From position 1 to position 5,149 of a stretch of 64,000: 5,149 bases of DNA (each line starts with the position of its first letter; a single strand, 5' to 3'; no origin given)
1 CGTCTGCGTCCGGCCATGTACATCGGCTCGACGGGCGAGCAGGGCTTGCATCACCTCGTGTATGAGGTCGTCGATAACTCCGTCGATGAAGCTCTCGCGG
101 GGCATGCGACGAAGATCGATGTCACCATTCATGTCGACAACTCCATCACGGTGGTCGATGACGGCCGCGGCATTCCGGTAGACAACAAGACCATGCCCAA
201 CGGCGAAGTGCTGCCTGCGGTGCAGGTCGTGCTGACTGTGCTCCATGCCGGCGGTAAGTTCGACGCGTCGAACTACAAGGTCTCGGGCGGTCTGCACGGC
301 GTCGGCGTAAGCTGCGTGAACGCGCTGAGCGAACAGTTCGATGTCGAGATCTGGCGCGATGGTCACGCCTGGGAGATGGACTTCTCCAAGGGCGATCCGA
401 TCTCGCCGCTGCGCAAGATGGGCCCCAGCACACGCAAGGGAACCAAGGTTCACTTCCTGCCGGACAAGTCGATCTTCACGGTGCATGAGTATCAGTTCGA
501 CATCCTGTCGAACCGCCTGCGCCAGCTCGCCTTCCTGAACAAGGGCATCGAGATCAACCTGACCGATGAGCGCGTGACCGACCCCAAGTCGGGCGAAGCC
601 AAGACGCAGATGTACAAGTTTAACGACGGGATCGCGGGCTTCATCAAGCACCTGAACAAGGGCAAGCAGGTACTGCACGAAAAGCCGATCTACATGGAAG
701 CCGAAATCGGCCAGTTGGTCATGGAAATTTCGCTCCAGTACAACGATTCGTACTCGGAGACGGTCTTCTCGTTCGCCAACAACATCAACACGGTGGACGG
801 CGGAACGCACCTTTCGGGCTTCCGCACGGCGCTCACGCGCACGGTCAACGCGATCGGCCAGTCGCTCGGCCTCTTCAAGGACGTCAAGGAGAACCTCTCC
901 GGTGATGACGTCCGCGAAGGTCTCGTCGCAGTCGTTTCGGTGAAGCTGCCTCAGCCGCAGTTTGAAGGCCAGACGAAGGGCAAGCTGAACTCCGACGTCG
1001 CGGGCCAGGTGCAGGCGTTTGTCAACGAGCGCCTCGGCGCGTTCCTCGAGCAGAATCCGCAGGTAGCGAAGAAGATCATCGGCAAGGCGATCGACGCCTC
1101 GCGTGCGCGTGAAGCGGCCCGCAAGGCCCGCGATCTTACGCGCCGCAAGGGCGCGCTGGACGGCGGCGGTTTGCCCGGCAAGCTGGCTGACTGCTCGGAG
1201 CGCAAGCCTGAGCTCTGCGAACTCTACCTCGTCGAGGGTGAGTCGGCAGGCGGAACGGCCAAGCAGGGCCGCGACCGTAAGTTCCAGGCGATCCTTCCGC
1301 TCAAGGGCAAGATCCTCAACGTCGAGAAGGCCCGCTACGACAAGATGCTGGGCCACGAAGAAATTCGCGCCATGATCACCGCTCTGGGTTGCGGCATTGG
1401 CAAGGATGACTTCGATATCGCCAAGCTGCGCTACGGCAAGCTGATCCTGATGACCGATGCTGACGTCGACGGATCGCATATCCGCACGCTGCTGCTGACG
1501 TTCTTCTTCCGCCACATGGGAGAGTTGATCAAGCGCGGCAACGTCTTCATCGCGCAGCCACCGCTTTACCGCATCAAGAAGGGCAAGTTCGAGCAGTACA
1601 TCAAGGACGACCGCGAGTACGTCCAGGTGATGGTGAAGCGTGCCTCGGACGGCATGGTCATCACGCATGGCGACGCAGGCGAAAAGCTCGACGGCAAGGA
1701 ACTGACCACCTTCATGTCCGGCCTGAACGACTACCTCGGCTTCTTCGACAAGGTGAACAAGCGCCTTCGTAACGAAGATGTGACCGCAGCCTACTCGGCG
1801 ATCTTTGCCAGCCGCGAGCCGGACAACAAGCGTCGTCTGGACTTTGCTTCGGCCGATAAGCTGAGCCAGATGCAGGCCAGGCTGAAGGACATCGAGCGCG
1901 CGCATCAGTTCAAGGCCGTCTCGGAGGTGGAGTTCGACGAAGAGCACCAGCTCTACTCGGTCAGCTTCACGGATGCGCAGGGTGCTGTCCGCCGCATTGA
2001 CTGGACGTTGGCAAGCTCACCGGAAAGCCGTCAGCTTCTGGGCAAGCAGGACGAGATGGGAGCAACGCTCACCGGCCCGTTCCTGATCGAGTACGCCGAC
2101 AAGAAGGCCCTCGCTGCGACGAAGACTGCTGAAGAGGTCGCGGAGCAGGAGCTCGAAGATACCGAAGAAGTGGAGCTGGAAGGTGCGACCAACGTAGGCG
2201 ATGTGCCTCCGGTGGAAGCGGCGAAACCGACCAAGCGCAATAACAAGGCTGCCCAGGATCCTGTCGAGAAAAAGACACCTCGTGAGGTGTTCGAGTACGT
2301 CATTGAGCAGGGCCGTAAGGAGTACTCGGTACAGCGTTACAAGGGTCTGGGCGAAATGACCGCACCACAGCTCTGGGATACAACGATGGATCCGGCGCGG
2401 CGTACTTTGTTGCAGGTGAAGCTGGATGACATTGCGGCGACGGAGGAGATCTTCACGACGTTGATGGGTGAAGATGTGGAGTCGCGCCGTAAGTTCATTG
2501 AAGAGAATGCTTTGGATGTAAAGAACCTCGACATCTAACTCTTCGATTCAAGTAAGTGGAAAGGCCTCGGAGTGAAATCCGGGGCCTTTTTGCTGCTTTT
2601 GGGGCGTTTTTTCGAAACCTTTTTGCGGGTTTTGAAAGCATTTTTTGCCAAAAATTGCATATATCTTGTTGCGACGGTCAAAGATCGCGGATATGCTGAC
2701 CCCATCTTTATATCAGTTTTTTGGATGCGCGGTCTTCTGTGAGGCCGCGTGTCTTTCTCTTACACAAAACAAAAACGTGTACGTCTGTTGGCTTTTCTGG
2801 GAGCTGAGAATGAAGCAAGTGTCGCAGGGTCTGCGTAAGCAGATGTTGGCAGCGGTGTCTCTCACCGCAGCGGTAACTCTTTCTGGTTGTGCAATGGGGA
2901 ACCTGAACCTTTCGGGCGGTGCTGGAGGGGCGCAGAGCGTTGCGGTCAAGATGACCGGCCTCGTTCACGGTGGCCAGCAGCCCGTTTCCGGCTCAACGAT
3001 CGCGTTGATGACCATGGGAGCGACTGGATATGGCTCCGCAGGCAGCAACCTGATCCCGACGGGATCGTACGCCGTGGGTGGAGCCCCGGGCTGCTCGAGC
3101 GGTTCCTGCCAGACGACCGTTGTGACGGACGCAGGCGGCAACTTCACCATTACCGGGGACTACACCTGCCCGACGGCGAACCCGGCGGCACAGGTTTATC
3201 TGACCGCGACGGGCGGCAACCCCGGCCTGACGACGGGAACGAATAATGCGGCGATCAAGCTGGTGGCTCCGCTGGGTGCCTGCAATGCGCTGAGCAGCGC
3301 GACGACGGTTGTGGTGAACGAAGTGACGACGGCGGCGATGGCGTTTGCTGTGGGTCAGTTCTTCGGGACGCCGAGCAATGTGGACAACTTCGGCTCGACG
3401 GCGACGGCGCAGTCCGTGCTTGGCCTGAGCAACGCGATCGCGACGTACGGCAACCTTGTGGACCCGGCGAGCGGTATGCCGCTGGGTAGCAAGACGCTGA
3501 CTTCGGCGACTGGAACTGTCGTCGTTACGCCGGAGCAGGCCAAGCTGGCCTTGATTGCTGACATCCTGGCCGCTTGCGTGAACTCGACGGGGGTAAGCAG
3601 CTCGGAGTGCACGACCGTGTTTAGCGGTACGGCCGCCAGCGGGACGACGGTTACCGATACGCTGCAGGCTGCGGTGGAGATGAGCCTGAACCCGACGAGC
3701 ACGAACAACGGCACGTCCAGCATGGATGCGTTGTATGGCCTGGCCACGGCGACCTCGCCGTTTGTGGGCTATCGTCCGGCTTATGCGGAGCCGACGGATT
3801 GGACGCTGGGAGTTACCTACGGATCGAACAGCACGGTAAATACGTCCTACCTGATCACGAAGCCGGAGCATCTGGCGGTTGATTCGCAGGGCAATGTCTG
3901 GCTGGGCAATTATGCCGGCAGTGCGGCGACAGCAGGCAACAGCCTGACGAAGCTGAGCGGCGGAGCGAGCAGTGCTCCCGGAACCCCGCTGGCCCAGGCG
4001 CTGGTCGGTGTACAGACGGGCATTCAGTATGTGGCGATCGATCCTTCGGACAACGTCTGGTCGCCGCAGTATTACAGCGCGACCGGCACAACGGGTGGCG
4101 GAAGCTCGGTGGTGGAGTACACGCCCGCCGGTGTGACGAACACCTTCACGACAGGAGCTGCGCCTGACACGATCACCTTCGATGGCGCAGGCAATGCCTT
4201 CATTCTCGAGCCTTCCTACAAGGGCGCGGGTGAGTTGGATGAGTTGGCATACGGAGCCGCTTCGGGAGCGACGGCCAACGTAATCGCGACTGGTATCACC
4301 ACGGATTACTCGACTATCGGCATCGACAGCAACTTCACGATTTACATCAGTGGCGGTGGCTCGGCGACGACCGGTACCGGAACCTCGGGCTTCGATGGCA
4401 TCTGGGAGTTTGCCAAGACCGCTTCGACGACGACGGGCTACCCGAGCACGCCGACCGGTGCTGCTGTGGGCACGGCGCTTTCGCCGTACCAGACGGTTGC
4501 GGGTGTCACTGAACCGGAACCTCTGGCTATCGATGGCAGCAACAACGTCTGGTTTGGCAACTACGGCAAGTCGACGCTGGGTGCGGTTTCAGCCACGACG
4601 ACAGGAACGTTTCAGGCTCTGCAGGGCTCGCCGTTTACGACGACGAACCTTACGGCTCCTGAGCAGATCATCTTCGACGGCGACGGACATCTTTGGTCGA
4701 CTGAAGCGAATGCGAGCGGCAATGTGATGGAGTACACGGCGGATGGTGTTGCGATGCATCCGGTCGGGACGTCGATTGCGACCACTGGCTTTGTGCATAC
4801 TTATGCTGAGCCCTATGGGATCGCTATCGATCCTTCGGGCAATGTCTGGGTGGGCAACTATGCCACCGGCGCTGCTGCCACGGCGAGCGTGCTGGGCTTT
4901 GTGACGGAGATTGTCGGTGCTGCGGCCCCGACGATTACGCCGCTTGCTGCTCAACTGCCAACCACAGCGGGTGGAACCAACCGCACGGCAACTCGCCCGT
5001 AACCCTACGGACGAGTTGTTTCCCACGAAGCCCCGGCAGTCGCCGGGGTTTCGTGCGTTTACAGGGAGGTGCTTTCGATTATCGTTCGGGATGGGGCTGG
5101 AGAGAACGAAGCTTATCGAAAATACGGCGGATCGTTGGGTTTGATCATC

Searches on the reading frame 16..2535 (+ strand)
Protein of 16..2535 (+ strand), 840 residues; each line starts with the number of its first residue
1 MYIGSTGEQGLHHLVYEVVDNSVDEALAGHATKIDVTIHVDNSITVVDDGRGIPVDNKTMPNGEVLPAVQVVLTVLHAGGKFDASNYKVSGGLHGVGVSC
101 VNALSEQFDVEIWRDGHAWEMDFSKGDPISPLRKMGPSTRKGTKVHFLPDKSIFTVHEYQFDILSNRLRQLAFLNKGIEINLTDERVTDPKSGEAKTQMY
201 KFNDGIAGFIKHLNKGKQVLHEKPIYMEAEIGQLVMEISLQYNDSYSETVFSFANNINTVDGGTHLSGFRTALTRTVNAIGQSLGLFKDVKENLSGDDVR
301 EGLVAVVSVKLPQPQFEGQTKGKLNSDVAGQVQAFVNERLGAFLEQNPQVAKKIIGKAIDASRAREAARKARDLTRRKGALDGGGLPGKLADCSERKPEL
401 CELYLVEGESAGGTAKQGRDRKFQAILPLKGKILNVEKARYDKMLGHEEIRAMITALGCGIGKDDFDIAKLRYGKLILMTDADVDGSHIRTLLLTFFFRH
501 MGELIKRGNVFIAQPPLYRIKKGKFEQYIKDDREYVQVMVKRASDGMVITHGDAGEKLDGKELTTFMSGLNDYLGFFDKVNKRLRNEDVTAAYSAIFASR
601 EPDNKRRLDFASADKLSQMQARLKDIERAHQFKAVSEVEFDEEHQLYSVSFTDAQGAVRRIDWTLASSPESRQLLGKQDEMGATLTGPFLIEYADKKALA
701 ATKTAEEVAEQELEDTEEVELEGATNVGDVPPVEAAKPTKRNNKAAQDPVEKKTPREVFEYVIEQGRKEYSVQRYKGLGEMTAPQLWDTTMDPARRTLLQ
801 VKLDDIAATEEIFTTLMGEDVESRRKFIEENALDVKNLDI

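Call 72: search_protein_families(library=pfam, proteins=[window:16-2535:+], max_evalue=0.001)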
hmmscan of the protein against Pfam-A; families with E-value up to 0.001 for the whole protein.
window:16-2535:+ (840 aa): 5 families
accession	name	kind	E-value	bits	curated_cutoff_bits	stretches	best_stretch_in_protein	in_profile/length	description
PF00204.31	DNA_gyraseB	-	8e-58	195.2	27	1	205-373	1-172/173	DNA gyrase B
PF00986.26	DNA_gyraseB_C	-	2.8e-29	101.5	29.8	1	768-829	2-63/63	DNA gyrase B subunit, carboxyl terminus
PF01751.28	Toprim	-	8.5e-19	68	23.1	1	402-514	1-95/96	Toprim domain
PF02518.31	HATPase_c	-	7.2e-17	62.3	26.4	1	8-150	3-108/111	Histidine kinase-, DNA gyrase B-, and HSP90-like ATPase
PF21249.2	GyrB_hook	-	2.3e-07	30.7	23.7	1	516-533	1-18/29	GyrB, hook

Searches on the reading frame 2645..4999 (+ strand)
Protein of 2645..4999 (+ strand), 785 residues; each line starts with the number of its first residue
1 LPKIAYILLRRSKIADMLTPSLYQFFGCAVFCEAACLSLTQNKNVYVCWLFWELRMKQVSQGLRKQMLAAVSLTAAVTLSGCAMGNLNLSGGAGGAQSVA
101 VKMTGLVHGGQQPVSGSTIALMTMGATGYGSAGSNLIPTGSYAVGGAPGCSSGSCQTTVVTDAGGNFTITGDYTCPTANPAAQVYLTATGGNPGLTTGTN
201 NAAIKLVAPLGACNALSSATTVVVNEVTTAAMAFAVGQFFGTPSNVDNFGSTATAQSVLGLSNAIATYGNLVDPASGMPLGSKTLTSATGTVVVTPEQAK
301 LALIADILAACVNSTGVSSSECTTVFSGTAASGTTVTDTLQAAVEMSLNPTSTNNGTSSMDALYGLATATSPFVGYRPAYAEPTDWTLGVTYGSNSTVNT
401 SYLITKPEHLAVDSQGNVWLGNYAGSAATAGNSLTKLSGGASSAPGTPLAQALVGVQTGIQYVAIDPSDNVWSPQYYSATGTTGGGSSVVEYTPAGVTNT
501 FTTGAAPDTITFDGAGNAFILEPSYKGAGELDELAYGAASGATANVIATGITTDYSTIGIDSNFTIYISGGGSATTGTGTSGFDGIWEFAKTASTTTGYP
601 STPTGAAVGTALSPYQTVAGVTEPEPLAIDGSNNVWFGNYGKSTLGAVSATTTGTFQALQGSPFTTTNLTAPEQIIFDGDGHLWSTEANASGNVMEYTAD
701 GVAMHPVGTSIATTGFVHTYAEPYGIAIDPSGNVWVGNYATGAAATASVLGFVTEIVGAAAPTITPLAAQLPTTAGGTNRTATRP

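Call 72: search_protein_families(library=pfam, proteins=[window:2645-4999:+], max_evalue=0.001)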
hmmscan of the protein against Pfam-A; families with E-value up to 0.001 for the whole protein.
window:2645-4999:+ (785 aa): 3 families
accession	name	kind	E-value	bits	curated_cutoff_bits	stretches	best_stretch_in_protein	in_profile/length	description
PF07494.17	Reg_prop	-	4.7e-07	29.7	20.4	0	410-423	10-23/24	Two component regulator propeller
PF20067.5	SSL_N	-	1.8e-05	24.9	18.9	0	406-421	22-37/46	Strictosidine synthase-like, N-terminal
PF01436.27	NHL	-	0.00068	20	20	0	722-739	3-20/28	NHL repeat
